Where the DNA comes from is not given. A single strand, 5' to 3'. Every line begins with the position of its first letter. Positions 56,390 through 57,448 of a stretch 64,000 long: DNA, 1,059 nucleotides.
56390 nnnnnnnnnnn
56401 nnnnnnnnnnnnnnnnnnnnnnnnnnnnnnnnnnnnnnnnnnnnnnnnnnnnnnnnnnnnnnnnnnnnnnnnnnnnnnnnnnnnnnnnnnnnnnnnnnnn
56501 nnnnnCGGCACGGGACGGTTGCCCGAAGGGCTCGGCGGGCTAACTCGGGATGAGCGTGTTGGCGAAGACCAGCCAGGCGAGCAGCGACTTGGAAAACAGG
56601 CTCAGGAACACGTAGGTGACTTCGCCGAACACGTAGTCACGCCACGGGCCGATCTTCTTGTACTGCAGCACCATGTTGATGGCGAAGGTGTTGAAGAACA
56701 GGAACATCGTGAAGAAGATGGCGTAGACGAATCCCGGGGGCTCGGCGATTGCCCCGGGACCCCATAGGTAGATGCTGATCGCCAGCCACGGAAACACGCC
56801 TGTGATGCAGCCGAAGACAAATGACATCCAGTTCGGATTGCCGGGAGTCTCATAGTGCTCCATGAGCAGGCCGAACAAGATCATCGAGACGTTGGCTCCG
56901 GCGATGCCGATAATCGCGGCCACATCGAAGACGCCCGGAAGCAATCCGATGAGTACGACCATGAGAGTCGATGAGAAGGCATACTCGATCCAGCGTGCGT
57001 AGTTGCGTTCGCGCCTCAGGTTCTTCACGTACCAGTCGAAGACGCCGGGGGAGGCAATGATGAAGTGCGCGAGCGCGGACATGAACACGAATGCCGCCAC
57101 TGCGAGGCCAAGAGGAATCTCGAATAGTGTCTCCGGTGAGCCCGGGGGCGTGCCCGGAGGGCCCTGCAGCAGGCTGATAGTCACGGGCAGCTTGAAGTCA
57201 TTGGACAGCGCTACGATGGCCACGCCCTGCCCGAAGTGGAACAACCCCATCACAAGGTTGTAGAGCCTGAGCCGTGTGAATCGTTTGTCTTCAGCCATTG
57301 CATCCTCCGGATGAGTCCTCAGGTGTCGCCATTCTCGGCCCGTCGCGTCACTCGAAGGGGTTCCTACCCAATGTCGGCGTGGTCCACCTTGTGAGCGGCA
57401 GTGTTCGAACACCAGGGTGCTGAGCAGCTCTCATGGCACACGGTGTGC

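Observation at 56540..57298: Intact heliorhodopsin gene, monocistronic, divergent from a DEAD-box helicase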

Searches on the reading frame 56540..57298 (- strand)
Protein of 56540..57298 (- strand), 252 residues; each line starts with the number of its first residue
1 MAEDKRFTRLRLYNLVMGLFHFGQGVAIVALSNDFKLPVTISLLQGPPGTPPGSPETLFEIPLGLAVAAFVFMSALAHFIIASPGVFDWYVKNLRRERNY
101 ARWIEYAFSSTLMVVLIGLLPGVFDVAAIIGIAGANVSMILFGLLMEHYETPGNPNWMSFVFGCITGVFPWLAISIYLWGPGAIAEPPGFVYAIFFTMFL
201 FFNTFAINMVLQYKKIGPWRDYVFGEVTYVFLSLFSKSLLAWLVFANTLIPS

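Call 3: search_protein_families(library=pfam, proteins=[window:56540-57298:-], max_evalue=0.01)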
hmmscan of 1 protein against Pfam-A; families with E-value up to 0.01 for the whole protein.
window:56540-57298:- (252 aa): 1 family
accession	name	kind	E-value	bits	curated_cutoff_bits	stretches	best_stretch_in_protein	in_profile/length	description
PF18761.7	Heliorhodopsin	-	3.3e-96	321.7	26.7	1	10-249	1-242/242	Heliorhodopsin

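Call 4: search_solved_structures(query=window:56543-57298:-, show_alignments=3, max_evalue=0.001)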
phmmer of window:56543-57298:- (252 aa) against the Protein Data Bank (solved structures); distinct sequences matched with E-value up to 0.001: 6.
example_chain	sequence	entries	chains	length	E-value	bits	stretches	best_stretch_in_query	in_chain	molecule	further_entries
9ljj_A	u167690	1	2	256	2.1e-70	240.5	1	6-252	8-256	Heliorhodopsin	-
6su3_X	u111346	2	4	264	2.4e-70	240.3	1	6-252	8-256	48C12 heliorhodopsin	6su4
6uh3_A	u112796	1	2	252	3.1e-69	236.7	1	6-250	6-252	Heliorhodopsin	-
6is6_A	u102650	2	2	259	1.2e-57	198.7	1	3-251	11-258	heliorhodopsin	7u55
7clj_A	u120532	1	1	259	2.8e-57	197.5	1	3-251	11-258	heliorhodopsin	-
9vfc_A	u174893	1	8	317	2.6e-41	145.1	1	10-250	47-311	heliorhodopsin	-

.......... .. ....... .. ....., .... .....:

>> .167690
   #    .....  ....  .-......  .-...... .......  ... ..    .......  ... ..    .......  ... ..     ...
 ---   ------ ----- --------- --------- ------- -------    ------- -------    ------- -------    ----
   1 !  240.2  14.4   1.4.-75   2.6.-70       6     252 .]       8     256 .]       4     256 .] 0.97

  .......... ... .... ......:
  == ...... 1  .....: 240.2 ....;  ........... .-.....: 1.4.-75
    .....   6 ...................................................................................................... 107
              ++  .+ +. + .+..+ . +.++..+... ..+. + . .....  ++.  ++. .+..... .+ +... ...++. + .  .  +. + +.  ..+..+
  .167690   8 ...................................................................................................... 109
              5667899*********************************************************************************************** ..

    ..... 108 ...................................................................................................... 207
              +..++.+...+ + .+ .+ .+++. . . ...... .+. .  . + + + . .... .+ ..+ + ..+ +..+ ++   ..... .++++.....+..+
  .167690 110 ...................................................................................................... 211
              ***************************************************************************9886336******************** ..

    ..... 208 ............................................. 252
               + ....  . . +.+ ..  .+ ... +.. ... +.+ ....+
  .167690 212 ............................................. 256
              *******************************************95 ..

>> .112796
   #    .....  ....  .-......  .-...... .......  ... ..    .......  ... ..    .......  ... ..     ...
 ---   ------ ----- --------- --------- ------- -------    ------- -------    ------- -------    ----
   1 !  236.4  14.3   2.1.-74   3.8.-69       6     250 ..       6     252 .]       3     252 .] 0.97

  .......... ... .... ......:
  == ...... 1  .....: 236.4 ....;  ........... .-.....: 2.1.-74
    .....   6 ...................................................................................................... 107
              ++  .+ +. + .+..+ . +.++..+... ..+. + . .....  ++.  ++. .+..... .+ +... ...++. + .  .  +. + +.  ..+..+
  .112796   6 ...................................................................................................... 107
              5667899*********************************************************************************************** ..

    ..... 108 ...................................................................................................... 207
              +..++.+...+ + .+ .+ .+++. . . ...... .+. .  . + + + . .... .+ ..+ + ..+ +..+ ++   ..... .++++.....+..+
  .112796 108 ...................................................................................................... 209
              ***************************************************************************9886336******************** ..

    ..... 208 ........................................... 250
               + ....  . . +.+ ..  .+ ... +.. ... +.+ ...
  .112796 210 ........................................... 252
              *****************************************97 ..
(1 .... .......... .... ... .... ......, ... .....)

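Call 5: search_protein_families(library=ncbifam, proteins=[window:56540-57298:-], max_evalue=0.01)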
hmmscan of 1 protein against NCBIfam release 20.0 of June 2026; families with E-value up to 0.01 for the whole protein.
window:56540-57298:- (252 aa): 1 family
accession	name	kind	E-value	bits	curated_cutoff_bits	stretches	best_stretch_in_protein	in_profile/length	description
NF038020.1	HeR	equivalog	1.4e-92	309.7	100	1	10-249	1-244/244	heliorhodopsin HeR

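Call 10: find_homologous_proteins(query=window:56543-57298:-, max_evalue=1e-20)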
Query window:56543-57298:- (252 aa): 5416 proteins with E <= 1e-20 among 8000 candidates; the best 120 are listed.
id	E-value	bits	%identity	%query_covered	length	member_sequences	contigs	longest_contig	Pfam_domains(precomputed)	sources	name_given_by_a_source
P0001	1.1e-163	561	100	100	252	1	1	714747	PF18761.8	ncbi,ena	-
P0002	6.5e-138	477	83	100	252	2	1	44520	PF18761.8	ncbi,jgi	-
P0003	4.7e-137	474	81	100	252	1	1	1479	PF18761.8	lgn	-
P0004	3.8e-135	468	81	100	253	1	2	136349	PF18761.8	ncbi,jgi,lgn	-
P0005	4.3e-135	467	81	100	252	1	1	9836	PF18761.8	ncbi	-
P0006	3.4e-134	464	80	100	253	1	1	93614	PF18761.8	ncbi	-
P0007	6.7e-134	463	79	100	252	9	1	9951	PF18761.8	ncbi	-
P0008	9.1e-134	463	78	100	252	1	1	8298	PF18761.8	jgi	jgi:hypothetical protein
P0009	1.7e-133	462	79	100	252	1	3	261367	PF18761.8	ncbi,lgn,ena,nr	ncbi:MAG: heliorhodopsin HeR [Actinomycetota bacterium]|nr:MAG: hypothetical protein FD171_258 [Acti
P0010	4.1e-133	461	79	100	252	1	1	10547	PF18761.8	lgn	-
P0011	5.4e-133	460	78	100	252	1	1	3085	PF18761.8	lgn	-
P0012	9.2e-133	460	78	100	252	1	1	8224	PF18761.8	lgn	-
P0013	2.3e-132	458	77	100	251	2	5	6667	PF18761.8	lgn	-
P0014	2.4e-132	458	79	99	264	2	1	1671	PF18761.8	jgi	jgi:hypothetical protein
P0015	3.1e-132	458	79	100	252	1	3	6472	PF18761.8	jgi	jgi:hypothetical protein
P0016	6.4e-132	457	76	100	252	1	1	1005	PF18761.8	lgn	-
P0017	1.4e-131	456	78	100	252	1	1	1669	PF18761.8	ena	-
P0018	3.9e-131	454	78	99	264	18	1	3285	PF18761.8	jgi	jgi:hypothetical protein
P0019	6.1e-131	454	77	100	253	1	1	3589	PF18761.8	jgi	-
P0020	6.9e-131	454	79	100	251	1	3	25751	PF18761.8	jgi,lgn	jgi:hypothetical protein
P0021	7.2e-131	454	77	100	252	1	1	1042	PF18761.8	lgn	-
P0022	1.5e-130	452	77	100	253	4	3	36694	PF18761.8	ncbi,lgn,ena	-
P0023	2.5e-130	452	77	100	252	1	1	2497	PF18761.8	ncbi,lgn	-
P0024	8.3e-130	450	77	100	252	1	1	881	PF18761.8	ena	-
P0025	1.4e-129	449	77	100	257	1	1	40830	PF18761.8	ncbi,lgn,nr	ncbi:MAG: heliorhodopsin HeR [Coriobacteriia bacterium]|nr:heliorhodopsin HeR [Coriobacteriia bacter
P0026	1.5e-129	449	77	100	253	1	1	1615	PF18761.8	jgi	jgi:hypothetical protein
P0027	2.9e-129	448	78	100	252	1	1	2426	PF18761.8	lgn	-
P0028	9.9e-129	447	76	100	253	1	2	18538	PF18761.8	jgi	jgi:hypothetical protein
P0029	1.4e-128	446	76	100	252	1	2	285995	PF18761.8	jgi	-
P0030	3.3e-128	445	76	100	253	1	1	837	PF18761.8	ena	-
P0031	4.3e-128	444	77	100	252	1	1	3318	PF18761.8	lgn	-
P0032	6.4e-128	444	76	100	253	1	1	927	PF18761.8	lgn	-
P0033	8.1e-128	444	74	100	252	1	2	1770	PF18761.8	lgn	-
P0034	8.7e-128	443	75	100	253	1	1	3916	PF18761.8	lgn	-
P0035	9.1e-128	443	75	100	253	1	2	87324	PF18761.8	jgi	-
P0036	9.7e-128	443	76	100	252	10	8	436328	PF18761.8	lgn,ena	-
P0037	1.1e-127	443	76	99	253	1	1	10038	PF18761.8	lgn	-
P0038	1.7e-127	442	74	99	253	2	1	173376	PF18761.8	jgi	-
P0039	3.3e-127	442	76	100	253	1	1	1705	PF18761.8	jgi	-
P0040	1.8e-126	439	75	100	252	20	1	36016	PF18761.8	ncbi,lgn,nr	ncbi:MAG: heliorhodopsin HeR [Coriobacteriia bacterium]|nr:heliorhodopsin HeR [Coriobacteriia bacter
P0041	2.3e-126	439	75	100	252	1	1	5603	PF18761.8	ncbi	-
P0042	9.5e-126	437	74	99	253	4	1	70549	PF18761.8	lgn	-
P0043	1.7e-125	436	74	99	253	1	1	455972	PF18761.8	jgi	-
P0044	1.7e-125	436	74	99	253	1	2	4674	PF18761.8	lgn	-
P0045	1.9e-125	436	73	100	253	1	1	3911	PF18761.8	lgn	-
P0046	2.6e-125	435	75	100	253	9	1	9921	PF18761.8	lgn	-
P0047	2.7e-125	435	77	100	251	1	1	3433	PF18761.8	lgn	-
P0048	3.3e-125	435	74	100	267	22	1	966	PF18761.8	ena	-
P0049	3.9e-125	435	75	99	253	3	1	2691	PF18761.8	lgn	-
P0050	3.9e-125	435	74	100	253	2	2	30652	PF18761.8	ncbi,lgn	-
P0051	5.2e-125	434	74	100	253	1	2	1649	PF18761.8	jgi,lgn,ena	-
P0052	5.5e-125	434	73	99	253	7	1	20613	PF18761.8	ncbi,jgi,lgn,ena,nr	ncbi:MAG: hypothetical protein CVT60_04685 [Actinobacteria bacterium HGW-Actinobacteria-10]|jgi:hypo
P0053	8.0e-125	434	74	99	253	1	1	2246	PF18761.8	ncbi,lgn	-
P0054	8.4e-125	434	74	100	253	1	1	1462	PF18761.8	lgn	-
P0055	8.5e-125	434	74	100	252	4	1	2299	PF18761.8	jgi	-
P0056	3.2e-124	432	75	100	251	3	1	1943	PF18761.8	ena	-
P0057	3.4e-124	432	73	99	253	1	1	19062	PF18761.8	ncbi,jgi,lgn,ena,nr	ncbi:MAG: heliorhodopsin HeR [Coriobacteriia bacterium]|nr:heliorhodopsin HeR [Coriobacteriia bacter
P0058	4.2e-124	431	75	100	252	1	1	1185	PF18761.8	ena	-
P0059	4.6e-124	431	74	99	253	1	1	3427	PF18761.8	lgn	-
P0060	5.7e-124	431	74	100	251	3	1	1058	PF18761.8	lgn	-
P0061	1.7e-123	429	74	100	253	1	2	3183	PF18761.8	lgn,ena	-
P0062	3.3e-123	428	72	99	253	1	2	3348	PF18761.8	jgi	-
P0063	6.6e-123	427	72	99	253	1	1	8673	PF18761.8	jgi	-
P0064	9.5e-123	427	73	100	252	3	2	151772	PF18761.8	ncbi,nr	ncbi:MAG: heliorhodopsin HeR [Anaerosomatales bacterium]|nr:heliorhodopsin HeR [Anaerosomatales bact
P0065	1.1e-122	427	73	100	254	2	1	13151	PF18761.8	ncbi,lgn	-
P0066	1.3e-122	426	72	99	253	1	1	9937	PF18761.8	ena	-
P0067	9.2e-122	424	71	100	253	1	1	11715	PF18761.8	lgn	-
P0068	2.6e-121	422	73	100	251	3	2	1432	PF18761.8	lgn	-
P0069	3.2e-121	422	72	100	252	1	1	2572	PF18761.8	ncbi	-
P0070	3.4e-121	422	74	99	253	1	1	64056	PF18761.8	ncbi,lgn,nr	ncbi:MAG: heliorhodopsin HeR [Coriobacteriia bacterium]|nr:heliorhodopsin HeR [Coriobacteriia bacter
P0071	7.1e-121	421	72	99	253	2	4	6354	PF18761.8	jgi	jgi:hypothetical protein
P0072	1.2e-120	420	73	99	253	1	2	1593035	PF18761.8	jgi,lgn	-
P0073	2.0e-120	419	73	98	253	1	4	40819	PF18761.8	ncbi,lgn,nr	ncbi:MAG: heliorhodopsin HeR [Coriobacteriia bacterium]|nr:heliorhodopsin HeR [Coriobacteriia bacter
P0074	5.5e-120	418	71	100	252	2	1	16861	PF18761.8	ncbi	-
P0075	1.7e-119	416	71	99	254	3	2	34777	PF18761.8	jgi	-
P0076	2.6e-119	416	72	100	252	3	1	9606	PF18761.8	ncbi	-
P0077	5.1e-119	415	71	100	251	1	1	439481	PF18761.8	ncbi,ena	-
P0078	3.7e-117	409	71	100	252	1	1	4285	PF18761.8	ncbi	-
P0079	6.8e-117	408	71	99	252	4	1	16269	PF18761.8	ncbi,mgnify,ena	mgnify:CR=1 FL=1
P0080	8.9e-117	407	69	99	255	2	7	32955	PF18761.8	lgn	-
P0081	2.3e-116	406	72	100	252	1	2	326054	PF18761.8,PF01036.25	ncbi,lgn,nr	ncbi:MAG: heliorhodopsin HeR [Anaerosomatales bacterium]|nr:heliorhodopsin HeR [Anaerosomatales bact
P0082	9.1e-116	404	69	100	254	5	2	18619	PF18761.8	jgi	-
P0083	1.9e-115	403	71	100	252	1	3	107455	PF18761.8,PF01036.25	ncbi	-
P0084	2.5e-115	403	69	99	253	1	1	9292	PF18761.8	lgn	-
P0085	2.8e-115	402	71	100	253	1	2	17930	PF18761.8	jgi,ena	-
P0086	4.0e-115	402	73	94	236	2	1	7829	PF18761.8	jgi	jgi:hypothetical protein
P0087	4.0e-114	399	70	99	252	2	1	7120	PF18761.8,PF01036.25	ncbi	-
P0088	6.4e-114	398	68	99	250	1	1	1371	PF18761.8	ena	-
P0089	9.7e-114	397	67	98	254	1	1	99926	PF18761.8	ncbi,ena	-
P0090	6.6e-113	395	67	98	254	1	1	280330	PF18761.8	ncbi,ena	-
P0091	1.6e-112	393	69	99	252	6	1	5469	PF18761.8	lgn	-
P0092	6.9e-112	391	66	98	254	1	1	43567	PF18761.8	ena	-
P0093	1.6e-111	390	65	100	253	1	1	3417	PF18761.8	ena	-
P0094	3.5e-111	389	68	100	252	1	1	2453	PF18761.8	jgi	jgi:hypothetical protein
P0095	1.2e-110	387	68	100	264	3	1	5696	PF18761.8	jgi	jgi:hypothetical protein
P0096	2.2e-110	386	66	98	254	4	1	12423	PF18761.8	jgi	jgi:Heliorhodopsin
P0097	2.4e-110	386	68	100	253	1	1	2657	PF18761.8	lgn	-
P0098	4.4e-110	385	67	99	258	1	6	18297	PF18761.8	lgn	-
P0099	7.1e-110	385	69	98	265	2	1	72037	PF18761.8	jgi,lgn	-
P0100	2.3e-109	383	65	100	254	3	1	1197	PF18761.8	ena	-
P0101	2.3e-109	383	67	99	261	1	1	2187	PF18761.8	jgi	jgi:hypothetical protein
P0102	3.0e-109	383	65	98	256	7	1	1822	PF18761.8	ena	-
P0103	4.3e-109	382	70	94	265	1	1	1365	PF18761.8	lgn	-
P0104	4.7e-109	382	66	99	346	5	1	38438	PF18761.8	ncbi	-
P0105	5.5e-109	382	66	99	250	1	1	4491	PF18761.8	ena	-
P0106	1.7e-108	380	67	100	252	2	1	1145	PF18761.8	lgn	-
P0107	1.8e-108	380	66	98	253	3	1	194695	PF18761.8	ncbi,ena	-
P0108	3.0e-108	379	66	98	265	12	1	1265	PF18761.8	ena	-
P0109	3.5e-108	379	65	99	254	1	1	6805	PF18761.8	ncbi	-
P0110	4.5e-108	379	67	100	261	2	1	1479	PF18761.8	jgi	-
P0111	5.7e-108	378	66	98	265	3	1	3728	PF18761.8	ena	-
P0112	6.7e-108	378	66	100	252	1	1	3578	PF18761.8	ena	-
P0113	7.1e-108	378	66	100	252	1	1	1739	PF18761.8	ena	-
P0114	2.6e-107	376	65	99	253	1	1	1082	PF18761.8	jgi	-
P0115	5.3e-107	375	63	99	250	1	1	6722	PF18761.8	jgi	jgi:hypothetical protein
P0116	1.5e-106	374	63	98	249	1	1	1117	PF18761.8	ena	-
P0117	1.7e-106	374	63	98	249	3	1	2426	PF18761.8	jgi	jgi:hypothetical protein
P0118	2.1e-106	373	65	99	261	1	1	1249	PF18761.8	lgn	-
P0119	5.0e-106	372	67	98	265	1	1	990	PF18761.8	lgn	-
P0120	9.6e-106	371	60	99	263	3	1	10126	PF18761.8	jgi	jgi:hypothetical protein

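Call 11: find_encoding_contigs(protein=window:56543-57298:-, flank=10000, max_places=6)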
Protein window:56543-57298:- (252 aa): no gene with exactly this product is on record in the collection.

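Call 12: find_encoding_contigs(protein=P0001, flank=10000, max_places=3)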
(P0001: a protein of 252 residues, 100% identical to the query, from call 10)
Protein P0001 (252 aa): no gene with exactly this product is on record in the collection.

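Call 13: find_encoding_contigs(protein=P0004, flank=8000, max_places=2)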
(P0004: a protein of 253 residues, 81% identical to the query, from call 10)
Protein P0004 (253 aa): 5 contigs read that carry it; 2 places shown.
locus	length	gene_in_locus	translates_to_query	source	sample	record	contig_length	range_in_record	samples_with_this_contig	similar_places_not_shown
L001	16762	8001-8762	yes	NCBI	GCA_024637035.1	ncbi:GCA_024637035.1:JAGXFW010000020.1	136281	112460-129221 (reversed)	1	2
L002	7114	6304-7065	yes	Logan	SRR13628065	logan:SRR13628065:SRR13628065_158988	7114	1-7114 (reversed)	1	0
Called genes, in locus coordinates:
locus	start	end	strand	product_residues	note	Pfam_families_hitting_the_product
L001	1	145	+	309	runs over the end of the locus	PF04041:Glyco_hydro_130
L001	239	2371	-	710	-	PF00122:E1-E2_ATPase, PF00702:Hydrolase, PF08282:Hydrolase_3 (weak)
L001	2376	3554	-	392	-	PF07995:GSDH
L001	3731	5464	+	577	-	PF00920:ILVD_EDD_N, PF24877:ILV_EDD_C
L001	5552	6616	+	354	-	PF01068:DNA_ligase_A_M, PF04679:DNA_ligase_A_C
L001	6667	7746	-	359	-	PF21686:LigD_Prim-Pol, PF01896:DNA_primase_S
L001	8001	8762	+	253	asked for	PF18761:Heliorhodopsin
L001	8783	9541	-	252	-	PF12801:Fer4_5 (weak), PF12838:Fer4_7 (faint), PF13237:Fer4_10, PF14697:Fer4_21 (weak), PF13187:Fer4_9, PF00037:Fer4 (weak)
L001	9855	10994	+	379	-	-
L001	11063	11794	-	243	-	PF03006:HlyIII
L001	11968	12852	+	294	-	PF02678:Pirin, PF05726:Pirin_C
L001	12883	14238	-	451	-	PF01306:LacY_symp (weak), PF07690:MFS_1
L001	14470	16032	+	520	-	PF07732:Cu-oxidase_3, PF00394:Cu-oxidase, PF07731:Cu-oxidase_2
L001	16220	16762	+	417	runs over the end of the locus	PF00270:DEAD, PF00271:Helicase_C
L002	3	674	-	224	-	?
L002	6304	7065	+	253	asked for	PF18761:Heliorhodopsin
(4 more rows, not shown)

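Call 14: find_encoding_contigs(protein=P0009, flank=8000, max_places=2)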
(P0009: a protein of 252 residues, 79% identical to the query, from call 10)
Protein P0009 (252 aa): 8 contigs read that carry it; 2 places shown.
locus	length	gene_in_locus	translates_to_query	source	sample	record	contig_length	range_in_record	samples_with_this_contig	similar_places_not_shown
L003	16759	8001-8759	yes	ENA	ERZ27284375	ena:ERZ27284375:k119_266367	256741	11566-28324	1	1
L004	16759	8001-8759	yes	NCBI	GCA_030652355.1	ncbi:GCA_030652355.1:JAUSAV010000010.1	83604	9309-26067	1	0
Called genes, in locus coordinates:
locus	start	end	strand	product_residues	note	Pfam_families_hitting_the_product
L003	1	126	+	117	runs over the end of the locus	-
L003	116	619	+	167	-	PF00583:Acetyltransf_1, PF13673:Acetyltransf_10, PF13508:Acetyltransf_7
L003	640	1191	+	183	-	-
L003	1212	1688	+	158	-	-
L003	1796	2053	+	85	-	-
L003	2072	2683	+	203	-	PF06445:GyrI-like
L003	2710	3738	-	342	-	PF13791:Sigma_reg_C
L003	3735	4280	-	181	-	PF04542:Sigma70_r2, PF08281:Sigma70_r4_2, PF04545:Sigma70_r4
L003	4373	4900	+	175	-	PF08020:DUF1706, PF12867:DinB_2 (weak)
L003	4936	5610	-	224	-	-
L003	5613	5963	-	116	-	PF03551:PadR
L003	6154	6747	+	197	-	PF10502:Peptidase_S26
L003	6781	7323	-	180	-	-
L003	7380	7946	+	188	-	PF04832:SOUL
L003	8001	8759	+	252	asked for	PF18761:Heliorhodopsin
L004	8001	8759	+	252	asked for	PF18761:Heliorhodopsin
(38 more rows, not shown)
